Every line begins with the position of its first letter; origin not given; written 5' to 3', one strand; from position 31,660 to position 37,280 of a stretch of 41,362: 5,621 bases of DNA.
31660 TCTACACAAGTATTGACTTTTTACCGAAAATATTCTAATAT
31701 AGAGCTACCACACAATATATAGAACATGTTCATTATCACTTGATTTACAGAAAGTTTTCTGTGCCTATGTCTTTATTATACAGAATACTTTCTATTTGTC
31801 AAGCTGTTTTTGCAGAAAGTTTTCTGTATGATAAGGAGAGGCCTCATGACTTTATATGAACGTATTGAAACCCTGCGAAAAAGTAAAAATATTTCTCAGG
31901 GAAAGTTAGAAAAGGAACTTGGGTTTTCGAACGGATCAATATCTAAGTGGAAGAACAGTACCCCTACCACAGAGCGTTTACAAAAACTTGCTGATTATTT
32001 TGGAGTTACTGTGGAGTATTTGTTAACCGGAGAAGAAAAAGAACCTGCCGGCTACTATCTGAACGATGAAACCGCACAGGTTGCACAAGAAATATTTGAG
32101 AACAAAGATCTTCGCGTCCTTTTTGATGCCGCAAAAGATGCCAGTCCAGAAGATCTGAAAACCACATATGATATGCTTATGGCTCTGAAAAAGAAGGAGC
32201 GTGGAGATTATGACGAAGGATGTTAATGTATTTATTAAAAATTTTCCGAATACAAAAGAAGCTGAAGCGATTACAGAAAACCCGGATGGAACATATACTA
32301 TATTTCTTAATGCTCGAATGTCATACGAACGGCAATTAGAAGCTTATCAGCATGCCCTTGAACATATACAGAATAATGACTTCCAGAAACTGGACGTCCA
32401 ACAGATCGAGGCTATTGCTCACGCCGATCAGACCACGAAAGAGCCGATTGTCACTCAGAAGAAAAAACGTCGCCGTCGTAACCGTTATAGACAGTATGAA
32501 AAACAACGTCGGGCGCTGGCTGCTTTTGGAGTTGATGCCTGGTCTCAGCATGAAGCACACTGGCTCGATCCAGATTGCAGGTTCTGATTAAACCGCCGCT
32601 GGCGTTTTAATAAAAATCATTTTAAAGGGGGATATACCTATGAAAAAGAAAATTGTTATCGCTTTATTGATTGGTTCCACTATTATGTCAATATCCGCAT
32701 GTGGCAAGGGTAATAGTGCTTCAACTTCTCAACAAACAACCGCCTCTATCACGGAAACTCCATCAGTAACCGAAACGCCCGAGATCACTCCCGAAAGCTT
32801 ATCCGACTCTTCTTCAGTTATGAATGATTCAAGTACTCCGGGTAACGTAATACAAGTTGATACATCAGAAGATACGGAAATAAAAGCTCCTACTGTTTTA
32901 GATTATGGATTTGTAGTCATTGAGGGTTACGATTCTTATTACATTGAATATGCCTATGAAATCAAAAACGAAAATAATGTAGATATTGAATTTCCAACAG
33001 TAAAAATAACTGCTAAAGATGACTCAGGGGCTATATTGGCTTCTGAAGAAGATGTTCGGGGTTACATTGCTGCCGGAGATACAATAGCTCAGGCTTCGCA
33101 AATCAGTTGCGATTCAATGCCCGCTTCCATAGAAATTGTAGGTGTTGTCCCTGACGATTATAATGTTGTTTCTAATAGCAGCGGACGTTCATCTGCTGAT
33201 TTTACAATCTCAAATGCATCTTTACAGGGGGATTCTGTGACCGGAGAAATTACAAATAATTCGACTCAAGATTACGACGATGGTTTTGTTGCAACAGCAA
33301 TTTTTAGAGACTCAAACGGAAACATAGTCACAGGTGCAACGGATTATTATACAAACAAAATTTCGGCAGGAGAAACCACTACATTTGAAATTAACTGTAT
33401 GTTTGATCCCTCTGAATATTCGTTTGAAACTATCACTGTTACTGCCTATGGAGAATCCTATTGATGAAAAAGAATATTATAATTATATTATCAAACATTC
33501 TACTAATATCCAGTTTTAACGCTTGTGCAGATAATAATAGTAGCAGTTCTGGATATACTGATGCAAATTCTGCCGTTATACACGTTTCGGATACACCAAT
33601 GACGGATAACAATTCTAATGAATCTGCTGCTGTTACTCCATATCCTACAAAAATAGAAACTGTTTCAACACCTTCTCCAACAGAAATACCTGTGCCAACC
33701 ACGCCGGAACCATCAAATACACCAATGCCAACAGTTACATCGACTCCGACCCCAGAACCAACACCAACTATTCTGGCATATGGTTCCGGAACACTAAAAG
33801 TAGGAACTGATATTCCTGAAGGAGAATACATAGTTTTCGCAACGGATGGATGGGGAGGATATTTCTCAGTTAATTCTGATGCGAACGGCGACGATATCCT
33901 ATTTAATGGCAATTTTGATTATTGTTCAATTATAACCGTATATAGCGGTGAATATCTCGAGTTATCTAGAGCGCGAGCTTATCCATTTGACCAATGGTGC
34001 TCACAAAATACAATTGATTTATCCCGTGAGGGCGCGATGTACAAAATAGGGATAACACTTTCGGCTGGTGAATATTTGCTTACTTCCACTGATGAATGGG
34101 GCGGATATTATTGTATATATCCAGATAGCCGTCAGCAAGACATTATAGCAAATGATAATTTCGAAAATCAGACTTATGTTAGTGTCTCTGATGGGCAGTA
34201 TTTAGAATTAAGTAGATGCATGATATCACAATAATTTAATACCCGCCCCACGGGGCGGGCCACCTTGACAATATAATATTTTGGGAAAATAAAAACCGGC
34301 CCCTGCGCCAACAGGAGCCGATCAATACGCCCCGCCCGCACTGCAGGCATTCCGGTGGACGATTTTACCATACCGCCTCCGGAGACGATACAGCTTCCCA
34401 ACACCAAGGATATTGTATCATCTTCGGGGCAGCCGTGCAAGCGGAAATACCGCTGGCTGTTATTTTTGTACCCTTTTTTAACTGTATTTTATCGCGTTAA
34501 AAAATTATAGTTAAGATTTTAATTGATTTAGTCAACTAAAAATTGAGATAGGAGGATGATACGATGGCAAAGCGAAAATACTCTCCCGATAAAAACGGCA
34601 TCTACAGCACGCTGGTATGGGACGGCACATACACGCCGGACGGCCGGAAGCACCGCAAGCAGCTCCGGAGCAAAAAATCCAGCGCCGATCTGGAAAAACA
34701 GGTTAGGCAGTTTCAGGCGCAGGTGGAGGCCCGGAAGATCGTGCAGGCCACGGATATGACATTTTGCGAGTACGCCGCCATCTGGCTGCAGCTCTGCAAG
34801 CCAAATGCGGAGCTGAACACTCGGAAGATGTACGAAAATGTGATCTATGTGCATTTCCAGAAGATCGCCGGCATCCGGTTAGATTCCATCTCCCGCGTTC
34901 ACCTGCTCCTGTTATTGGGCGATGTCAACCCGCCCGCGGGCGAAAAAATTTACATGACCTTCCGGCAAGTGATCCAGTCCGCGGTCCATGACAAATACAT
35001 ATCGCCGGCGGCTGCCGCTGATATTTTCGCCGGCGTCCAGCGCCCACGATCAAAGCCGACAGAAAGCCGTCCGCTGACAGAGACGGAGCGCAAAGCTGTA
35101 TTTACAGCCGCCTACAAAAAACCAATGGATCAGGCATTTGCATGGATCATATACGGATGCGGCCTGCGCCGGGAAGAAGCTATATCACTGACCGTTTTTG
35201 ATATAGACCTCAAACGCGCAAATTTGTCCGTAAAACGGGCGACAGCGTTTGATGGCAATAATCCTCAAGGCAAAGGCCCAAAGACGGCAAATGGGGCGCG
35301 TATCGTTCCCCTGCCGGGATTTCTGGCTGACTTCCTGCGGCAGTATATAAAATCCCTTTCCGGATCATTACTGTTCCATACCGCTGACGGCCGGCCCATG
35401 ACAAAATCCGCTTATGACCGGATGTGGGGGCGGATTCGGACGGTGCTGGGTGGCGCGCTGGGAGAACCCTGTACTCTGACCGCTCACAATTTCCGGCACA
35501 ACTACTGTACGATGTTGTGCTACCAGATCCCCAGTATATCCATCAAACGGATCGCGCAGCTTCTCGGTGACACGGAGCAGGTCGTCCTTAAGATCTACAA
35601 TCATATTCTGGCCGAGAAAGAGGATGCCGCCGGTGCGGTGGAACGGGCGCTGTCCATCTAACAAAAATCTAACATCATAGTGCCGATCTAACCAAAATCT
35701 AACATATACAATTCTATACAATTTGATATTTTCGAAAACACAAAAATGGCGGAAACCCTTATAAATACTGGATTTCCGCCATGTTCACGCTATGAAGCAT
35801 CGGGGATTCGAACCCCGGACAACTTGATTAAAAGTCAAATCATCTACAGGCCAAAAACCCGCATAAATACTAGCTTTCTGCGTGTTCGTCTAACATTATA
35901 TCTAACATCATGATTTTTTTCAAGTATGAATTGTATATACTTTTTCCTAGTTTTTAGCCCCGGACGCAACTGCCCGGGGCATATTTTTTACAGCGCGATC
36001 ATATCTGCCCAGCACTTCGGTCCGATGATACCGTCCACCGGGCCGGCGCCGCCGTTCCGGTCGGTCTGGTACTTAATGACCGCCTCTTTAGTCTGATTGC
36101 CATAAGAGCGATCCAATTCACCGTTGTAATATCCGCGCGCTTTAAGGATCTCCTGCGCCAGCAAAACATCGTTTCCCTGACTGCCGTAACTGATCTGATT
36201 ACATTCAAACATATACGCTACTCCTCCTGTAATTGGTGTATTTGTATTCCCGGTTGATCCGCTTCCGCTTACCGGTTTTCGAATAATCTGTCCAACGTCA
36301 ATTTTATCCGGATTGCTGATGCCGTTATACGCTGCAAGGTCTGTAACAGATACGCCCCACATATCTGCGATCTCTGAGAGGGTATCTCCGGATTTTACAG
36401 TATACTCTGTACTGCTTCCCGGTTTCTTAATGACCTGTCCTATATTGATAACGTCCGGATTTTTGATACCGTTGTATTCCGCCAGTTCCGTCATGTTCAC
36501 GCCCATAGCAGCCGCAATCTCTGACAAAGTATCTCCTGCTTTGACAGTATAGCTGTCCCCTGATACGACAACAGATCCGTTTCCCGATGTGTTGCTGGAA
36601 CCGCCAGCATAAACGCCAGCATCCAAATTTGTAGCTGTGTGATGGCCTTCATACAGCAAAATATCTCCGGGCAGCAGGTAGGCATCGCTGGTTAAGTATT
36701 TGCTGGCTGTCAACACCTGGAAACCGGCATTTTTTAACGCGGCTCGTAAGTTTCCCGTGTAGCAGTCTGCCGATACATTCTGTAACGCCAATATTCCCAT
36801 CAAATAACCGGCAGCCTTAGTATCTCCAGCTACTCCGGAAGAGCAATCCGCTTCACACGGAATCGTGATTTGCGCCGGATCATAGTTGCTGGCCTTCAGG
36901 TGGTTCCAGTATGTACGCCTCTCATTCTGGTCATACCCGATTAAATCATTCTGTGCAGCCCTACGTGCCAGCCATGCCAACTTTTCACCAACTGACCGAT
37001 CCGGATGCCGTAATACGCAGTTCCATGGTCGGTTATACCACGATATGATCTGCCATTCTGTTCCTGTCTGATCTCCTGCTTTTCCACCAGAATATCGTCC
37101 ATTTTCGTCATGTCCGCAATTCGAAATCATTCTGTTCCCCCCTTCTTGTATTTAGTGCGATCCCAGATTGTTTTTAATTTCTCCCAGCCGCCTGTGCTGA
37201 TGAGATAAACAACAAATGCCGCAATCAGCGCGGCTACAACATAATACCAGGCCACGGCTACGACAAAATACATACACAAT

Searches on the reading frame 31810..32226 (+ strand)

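Call 66: search_protein_families(library=pfam, proteins=[window:31810-32226:+], max_evalue=0.001)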
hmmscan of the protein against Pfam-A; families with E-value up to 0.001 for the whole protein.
window:31810-32226:+ (138 aa): 3 families
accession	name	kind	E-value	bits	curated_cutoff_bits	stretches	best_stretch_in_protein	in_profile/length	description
PF01381.28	HTH_3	-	9.2e-12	45.3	23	1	19-71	1-55/55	Helix-turn-helix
PF12844.13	HTH_19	-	9.8e-12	45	30.2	1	16-76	1-63/64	Helix-turn-helix domain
PF13443.12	HTH_26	-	3.5e-07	30.8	22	1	19-72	2-58/63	Cro/C1-type HTH DNA-binding domain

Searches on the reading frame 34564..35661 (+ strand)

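Call 54: search_protein_families(library=phrogs, proteins=[window:34564-35661:+], max_evalue=0.001)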
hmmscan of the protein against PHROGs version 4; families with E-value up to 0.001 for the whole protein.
window:34564-35661:+ (365 aa): 3 families
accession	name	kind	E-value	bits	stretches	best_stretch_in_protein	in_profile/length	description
phrog_1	-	integration and excision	7.1e-50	171.9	1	10-357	120-445/611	integrase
phrog_216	-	integration and excision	3e-21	76.8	1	128-356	17-232/301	integrase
phrog_7685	-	integration and excision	7.3e-08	33.2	1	240-356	123-231/240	integrase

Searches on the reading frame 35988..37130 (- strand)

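Call 54: search_protein_families(library=phrogs, proteins=[window:35988-37130:-], max_evalue=0.001)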
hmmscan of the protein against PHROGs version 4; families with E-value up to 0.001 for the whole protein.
window:35988-37130:- (380 aa): 25 families
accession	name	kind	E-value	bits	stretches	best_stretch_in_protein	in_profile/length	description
phrog_14030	-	unknown function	4.5e-60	204.3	1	1-183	4-183/273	-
phrog_4602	-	other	3.5e-22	80.4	2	238-298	32-92/220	transglycosylase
phrog_291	-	lysis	3.6e-22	79.8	2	224-283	410-472/509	endolysin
phrog_1493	-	lysis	6e-22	79.3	2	236-377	184-305/394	endolysin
phrog_7348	-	lysis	3.2e-19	68.4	2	184-237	2097-2150/2564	endolysin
phrog_5182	-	lysis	5.4e-18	66.6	2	184-239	210-265/321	endolysin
phrog_2742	-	lysis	1.9e-17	64.7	2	185-237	259-311/318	endolysin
phrog_9611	-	lysis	2.5e-17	64.3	2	240-285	181-223/246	endolysin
phrog_28394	-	unknown function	1.7e-16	61.2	2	238-296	64-122/303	-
phrog_20780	-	unknown function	1.9e-16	61.3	2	193-235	74-116/117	-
phrog_380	-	lysis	8.1e-16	58.9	2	192-239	184-237/309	endolysin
phrog_14642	-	lysis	3.4e-12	47.3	2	192-238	27-72/215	endolysin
phrog_1274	-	lysis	4.7e-11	43.4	1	234-276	17-59/70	lysM motif protein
phrog_2649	-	lysis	1.3e-09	39.3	1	308-377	170-235/261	endolysin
phrog_4186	-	unknown function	1.4e-07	32.6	0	238-282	6-50/173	-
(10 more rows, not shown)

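Call 66: search_protein_families(library=pfam, proteins=[window:35988-37130:-], max_evalue=0.001)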
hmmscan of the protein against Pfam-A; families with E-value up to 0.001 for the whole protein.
window:35988-37130:- (380 aa): 5 families
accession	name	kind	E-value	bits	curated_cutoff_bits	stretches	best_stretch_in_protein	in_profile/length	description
PF25309.1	ELLD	-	1.7e-72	243.4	27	1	2-173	1-173/175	Endolysin-like domain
PF01476.26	LysM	-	2.7e-33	114.1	20.9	2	194-235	1-41/43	LysM domain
PF01471.23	PG_binding_1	-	7.2e-12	45.7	23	1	318-375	1-55/57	Putative peptidoglycan binding domain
PF23473.1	LysM3_LYK4_5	-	1e-07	32.3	29.3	0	243-277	5-38/48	LYK4/5 LysM3 domain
PF23577.1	LysM_RLK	-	2e-05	24.9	27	0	194-220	3-29/44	LysM domain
